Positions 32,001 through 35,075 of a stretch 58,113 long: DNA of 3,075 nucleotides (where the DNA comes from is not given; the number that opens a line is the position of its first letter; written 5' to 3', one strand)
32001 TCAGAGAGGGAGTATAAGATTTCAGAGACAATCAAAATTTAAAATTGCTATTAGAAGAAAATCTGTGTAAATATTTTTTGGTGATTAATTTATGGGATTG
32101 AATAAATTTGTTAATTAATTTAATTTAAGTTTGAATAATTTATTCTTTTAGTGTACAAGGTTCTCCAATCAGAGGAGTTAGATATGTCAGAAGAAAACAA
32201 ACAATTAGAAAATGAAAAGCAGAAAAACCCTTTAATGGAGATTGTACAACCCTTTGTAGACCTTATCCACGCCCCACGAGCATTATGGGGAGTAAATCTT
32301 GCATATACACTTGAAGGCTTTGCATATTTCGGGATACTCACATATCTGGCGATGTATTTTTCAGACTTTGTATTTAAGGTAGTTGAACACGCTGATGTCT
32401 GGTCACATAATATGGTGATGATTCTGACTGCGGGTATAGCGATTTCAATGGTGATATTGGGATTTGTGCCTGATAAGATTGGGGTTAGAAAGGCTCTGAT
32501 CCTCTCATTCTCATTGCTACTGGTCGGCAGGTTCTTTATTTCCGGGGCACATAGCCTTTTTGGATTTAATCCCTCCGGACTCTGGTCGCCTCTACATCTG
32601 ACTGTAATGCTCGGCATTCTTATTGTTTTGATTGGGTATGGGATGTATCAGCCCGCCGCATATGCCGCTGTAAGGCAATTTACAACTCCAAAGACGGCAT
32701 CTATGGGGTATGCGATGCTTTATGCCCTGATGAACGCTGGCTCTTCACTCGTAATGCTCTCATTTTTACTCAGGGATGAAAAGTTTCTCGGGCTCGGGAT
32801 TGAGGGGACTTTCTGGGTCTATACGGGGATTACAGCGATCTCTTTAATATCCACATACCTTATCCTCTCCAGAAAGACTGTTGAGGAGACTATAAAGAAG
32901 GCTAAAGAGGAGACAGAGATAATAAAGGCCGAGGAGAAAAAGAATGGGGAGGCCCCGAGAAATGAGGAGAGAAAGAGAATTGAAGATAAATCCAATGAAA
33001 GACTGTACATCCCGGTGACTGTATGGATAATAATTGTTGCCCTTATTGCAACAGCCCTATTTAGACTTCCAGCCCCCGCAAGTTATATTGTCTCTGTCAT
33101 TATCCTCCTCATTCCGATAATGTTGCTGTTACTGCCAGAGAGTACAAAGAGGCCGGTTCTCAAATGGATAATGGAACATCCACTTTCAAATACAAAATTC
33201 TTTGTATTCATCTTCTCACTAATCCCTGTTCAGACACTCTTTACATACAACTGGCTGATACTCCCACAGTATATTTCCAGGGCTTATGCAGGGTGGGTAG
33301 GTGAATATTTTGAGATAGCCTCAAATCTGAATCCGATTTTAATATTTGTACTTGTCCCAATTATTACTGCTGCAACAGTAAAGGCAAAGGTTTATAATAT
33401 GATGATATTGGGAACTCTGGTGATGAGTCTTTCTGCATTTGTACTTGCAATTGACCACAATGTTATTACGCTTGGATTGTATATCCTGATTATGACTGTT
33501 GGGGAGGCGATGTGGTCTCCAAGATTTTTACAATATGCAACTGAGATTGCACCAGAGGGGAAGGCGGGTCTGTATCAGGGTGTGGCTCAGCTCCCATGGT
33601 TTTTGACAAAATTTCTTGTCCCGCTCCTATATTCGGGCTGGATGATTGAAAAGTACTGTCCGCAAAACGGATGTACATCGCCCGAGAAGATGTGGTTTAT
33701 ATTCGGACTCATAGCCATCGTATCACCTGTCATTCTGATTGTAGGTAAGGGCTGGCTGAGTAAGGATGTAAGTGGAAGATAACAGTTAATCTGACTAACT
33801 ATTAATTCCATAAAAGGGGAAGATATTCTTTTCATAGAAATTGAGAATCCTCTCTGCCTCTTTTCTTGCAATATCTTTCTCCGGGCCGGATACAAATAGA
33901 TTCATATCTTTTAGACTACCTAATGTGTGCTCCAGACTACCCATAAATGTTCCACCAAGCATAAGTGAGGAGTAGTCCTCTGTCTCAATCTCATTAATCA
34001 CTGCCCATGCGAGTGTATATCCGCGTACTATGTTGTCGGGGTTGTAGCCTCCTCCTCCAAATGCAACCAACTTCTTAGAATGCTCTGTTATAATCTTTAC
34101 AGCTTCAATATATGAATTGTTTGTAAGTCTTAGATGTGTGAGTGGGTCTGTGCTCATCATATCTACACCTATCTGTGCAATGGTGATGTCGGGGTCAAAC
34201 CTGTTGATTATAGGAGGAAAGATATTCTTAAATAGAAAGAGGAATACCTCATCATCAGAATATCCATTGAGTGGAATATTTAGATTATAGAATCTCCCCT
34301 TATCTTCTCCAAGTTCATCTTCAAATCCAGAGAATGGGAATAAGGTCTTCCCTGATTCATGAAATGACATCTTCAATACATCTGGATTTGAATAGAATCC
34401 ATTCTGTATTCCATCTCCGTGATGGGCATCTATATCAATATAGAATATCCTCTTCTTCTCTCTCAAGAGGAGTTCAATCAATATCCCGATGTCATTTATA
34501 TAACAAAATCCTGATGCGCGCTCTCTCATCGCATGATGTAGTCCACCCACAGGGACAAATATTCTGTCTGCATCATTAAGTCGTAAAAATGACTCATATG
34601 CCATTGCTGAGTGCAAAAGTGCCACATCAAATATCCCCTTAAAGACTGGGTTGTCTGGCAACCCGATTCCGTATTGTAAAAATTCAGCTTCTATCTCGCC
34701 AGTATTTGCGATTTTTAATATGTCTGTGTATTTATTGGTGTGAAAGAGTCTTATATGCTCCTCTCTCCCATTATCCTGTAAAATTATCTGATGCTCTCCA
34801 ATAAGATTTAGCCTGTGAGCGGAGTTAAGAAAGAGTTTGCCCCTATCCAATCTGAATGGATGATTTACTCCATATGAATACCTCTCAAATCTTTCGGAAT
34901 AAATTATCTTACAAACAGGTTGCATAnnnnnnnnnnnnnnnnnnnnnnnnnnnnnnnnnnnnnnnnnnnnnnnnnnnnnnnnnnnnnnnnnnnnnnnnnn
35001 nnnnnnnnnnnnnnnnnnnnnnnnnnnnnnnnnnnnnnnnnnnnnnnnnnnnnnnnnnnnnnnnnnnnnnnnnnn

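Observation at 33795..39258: Compact operon joining acyl-CoA formation, a Pat-like GNAT acyltransferase and an HDAC-type deacylase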

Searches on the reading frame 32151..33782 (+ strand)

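Call 3: search_protein_families(library=pfam, proteins=[window:32151-33782:+], max_evalue=0.01)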
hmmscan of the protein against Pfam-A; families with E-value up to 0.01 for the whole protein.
window:32151-33782:+ (543 aa): 1 family
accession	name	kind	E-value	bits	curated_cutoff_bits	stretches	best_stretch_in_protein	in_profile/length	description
PF07690.21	MFS_1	-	1.5e-16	60.7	33.4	1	86-488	31-344/347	Major Facilitator Superfamily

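Call 4: search_protein_families(library=ncbifam, proteins=[window:32151-33782:+], max_evalue=0.01)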
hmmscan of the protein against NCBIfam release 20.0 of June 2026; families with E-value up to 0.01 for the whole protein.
window:32151-33782:+ (543 aa): 1 family
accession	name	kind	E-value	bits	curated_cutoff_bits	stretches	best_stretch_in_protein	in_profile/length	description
NF053713.1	helicas_STM2767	equivalog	0.0049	15.3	550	1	224-281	551-607/665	STM2767 family DEAD/DEAH box helicase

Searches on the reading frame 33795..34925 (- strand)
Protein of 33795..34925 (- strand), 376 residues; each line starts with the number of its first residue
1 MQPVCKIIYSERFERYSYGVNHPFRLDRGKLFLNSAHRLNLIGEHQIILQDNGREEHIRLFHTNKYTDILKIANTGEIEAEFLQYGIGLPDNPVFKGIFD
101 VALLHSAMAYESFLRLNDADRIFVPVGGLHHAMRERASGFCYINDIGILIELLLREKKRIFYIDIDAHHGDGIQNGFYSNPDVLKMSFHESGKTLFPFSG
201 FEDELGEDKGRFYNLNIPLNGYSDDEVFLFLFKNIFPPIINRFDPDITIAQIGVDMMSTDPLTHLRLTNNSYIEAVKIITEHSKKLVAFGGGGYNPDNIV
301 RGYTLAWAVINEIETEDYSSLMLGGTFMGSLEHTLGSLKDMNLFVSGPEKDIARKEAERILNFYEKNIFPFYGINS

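Call 3: search_protein_families(library=pfam, proteins=[window:33795-34925:-], max_evalue=0.01)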
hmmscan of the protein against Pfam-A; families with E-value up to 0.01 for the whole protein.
window:33795-34925:- (376 aa): 1 family
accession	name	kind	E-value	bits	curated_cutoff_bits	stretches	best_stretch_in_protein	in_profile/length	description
PF00850.24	Hist_deacetyl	-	1.4e-70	238.4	27.9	1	22-309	1-297/298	Histone deacetylase domain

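Call 4: search_protein_families(library=ncbifam, proteins=[window:33795-34925:-], max_evalue=0.01)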
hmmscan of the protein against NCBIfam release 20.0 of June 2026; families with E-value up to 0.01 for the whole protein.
window:33795-34925:- (376 aa): 0 families

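Call 18: search_solved_structures(query=window:33795-34925:-, max_evalue=1e-10, show_alignments=1)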
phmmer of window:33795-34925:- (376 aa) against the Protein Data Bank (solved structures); distinct sequences matched with E-value up to 1e-10: 136 (the best 60 are shown).
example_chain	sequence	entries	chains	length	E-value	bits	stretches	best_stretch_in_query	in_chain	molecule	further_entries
1c3r_A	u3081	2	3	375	5.7e-61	209.8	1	6-313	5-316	HDLP (HISTONE DEACETYLASE-LIKE PROTEIN)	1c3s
1c3p_A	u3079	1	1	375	1.1e-60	208.9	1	6-313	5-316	PROTEIN (HDLP (HISTONE DEACETYLASE-LIKE PROTEIN))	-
7kbh_A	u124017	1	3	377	7.2e-52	179.8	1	8-314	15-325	Histone deacetylase 2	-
5icn_B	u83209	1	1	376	6.6e-51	176.6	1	9-314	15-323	Histone deacetylase 1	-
3max_A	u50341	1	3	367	1.1e-50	175.9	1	8-314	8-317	Histone deacetylase 2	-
5iwg_A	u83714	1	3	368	1.1e-50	175.9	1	8-314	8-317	Histone deacetylase 2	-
5ix0_A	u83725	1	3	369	1.1e-50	175.9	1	8-314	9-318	Histone deacetylase 2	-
4lxz_A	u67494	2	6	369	1.1e-50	175.9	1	8-314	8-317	Histone deacetylase 2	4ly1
6g3o_A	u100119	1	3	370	1.1e-50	175.9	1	8-314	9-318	Histone deacetylase 2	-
6wbw_A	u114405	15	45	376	1.2e-50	175.8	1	8-314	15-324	Histone deacetylase 2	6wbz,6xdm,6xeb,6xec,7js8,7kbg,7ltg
6whn_A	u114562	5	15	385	1.3e-50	175.7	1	8-314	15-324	Histone deacetylase 2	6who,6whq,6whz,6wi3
4bkx_B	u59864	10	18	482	1.4e-50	175.5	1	9-314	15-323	HISTONE DEACETYLASE 1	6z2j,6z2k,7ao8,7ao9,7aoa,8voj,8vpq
9jv3_A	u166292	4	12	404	1.5e-50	175.5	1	8-314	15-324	Histone deacetylase 2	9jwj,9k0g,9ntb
9dtq_A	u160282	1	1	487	2.5e-50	174.7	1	9-314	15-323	Histone deacetylase 2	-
8bpa_B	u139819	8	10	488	2.5e-50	174.7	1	9-314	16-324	Histone deacetylase 2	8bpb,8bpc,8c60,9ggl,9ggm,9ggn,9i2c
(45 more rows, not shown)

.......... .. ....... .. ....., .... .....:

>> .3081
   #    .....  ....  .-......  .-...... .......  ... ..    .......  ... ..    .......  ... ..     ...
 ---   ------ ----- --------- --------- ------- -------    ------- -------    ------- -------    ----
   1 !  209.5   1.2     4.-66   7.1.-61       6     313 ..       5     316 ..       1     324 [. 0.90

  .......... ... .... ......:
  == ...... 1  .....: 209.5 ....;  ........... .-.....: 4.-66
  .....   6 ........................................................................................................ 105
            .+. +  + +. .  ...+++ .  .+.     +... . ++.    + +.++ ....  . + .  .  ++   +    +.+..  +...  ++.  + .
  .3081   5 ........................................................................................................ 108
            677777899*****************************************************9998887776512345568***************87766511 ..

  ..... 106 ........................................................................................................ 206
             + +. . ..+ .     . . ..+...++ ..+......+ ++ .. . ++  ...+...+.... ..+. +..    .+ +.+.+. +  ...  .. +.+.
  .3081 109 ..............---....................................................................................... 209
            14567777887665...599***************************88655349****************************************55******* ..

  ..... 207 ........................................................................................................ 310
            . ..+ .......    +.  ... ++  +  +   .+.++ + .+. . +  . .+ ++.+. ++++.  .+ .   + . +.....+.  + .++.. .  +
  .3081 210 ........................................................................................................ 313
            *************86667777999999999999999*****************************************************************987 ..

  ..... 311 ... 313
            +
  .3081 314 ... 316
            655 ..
